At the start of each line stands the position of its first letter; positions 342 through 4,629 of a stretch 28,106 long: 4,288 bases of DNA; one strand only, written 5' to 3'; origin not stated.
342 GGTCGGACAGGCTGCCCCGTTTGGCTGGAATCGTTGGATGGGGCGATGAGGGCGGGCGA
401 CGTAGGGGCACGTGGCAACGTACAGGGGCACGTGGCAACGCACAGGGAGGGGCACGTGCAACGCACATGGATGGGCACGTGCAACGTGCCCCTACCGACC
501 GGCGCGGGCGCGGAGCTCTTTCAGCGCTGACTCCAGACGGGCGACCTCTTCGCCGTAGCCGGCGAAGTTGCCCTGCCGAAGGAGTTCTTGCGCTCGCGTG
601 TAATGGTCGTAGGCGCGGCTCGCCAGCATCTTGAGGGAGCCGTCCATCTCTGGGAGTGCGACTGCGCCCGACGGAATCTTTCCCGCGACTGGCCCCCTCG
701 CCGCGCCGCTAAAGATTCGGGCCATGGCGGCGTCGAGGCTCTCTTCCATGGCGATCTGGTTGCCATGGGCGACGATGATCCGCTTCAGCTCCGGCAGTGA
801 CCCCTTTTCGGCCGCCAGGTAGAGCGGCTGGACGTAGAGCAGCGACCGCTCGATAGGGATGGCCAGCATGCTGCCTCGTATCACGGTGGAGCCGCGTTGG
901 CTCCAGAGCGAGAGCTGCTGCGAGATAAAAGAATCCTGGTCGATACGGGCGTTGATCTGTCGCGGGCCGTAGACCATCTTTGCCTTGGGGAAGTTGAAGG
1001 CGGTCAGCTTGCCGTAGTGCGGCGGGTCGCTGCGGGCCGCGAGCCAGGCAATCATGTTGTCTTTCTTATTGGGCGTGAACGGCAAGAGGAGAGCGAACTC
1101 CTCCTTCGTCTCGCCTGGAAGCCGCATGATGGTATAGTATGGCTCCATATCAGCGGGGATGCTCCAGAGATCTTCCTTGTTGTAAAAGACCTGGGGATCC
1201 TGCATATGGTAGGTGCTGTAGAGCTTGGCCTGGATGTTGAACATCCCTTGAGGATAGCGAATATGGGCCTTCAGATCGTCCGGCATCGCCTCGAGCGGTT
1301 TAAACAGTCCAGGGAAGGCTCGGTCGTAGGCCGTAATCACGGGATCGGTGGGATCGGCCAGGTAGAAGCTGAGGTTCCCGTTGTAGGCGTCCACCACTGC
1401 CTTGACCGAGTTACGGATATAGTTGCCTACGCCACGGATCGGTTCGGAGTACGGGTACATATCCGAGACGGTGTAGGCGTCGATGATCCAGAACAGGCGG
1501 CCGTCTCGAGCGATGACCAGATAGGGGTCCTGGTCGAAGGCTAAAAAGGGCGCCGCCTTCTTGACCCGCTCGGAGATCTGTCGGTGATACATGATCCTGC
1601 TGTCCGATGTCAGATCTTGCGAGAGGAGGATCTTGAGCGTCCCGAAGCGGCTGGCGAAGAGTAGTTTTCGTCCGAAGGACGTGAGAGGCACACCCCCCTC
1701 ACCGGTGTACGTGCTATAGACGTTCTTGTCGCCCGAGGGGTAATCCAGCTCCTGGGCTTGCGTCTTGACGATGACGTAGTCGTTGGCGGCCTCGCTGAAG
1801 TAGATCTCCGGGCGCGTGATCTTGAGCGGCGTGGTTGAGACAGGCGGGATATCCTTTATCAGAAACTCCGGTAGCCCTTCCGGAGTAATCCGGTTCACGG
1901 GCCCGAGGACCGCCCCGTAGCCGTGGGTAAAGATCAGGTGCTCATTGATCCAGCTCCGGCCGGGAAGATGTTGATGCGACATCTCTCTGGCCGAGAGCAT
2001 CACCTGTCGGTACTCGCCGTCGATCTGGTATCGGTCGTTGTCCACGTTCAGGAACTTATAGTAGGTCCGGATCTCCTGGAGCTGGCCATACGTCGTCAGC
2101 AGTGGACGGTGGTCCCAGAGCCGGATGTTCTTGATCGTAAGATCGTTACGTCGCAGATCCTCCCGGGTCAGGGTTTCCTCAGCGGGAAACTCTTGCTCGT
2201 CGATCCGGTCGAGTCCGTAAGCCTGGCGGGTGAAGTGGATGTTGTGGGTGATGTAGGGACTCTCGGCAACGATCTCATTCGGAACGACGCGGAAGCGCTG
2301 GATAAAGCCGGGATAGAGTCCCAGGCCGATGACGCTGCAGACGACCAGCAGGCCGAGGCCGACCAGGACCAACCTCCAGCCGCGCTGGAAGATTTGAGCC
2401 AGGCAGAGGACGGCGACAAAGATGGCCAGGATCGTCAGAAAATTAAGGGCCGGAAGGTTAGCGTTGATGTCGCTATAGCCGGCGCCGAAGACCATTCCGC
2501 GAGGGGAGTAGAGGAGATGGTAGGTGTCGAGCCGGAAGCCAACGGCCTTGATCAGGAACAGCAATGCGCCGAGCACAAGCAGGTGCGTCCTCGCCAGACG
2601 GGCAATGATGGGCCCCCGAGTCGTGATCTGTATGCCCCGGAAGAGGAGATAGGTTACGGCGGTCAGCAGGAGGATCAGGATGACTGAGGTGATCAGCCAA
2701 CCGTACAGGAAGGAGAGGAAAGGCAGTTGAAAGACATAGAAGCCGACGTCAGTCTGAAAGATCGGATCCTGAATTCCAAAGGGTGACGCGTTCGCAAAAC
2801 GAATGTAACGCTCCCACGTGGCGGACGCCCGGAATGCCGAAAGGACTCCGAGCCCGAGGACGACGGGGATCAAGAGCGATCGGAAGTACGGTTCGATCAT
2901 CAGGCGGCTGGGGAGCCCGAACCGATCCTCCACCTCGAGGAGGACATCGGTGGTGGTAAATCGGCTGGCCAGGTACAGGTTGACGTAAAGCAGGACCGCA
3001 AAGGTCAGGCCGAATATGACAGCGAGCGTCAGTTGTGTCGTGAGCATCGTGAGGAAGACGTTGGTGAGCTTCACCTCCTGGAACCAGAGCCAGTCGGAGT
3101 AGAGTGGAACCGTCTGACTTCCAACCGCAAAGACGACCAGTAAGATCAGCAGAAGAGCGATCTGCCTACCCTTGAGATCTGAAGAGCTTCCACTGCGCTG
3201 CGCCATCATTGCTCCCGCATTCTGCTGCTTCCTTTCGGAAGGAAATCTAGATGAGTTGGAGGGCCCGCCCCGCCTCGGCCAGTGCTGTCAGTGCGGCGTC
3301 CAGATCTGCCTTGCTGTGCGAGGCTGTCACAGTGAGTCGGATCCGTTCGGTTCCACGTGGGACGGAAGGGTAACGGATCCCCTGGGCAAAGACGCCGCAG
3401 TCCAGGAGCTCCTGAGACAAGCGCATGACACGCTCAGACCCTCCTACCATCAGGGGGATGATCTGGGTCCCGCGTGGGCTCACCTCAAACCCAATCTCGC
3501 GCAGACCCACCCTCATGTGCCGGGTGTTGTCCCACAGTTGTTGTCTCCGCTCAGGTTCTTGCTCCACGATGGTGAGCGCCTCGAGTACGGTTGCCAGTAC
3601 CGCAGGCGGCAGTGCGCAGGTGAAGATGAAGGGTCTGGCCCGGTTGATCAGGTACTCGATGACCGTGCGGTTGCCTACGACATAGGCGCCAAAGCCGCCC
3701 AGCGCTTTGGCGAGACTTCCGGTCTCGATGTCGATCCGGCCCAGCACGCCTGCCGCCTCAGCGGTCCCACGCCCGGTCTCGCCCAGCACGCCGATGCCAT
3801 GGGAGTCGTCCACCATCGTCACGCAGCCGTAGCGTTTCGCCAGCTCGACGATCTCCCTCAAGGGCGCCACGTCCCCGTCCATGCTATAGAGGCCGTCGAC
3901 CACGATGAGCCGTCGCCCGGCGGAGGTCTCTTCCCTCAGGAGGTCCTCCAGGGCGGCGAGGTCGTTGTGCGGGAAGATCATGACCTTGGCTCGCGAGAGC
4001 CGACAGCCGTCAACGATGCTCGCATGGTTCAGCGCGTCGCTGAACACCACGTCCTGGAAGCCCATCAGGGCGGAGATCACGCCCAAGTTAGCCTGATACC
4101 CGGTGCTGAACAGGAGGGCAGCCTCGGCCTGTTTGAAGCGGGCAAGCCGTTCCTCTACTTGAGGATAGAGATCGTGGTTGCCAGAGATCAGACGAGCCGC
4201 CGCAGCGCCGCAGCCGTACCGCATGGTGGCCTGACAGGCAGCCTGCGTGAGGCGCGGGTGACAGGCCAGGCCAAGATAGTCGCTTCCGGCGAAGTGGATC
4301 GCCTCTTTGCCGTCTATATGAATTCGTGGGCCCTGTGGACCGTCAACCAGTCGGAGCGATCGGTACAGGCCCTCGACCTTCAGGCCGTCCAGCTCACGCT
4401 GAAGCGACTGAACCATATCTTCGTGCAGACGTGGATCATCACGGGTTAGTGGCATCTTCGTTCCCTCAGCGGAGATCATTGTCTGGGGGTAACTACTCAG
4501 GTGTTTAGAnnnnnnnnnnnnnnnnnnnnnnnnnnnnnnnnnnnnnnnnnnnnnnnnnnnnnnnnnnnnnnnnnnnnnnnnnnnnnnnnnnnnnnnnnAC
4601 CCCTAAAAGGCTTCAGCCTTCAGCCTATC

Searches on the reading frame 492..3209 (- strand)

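Call 35: search_protein_families(library=pfam, max_evalue=0.001, proteins=[window:492-3209:-])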
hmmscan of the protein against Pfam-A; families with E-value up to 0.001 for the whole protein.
window:492-3209:- (905 aa): 1 family
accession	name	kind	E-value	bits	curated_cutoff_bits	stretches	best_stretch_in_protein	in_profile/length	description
PF03699.18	UPF0182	-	0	1021.9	27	1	18-769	3-770/770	Uncharacterised protein family (UPF0182)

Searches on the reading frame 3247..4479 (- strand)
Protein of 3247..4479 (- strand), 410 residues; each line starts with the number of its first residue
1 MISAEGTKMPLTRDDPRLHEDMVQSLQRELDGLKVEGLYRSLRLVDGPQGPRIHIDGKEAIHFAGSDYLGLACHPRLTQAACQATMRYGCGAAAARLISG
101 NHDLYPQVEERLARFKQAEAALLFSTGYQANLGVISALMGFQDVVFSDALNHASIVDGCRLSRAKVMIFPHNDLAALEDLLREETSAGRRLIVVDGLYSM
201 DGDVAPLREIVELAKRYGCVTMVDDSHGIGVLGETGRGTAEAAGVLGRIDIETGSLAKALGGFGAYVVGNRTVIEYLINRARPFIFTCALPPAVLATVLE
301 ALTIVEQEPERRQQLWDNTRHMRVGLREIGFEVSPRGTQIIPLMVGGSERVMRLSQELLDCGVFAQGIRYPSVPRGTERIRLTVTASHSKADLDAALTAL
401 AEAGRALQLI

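Call 35: search_protein_families(library=pfam, max_evalue=0.001, proteins=[window:3247-4479:-])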
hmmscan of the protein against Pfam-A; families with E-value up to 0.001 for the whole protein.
window:3247-4479:- (410 aa): 3 families
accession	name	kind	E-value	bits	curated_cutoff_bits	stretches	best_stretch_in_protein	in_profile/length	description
PF00155.27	Aminotran_1_2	-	3.3e-60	204.6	19.7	1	61-400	4-361/361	Aminotransferase class I and II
PF01053.26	Cys_Met_Meta_PP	-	0.00018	20.6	27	1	107-269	56-209/381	Cys/Met metabolism PLP-dependent enzyme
PF00266.25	Aminotran_5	-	0.00052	19.5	21.5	1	104-229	44-180/371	Aminotransferase class-V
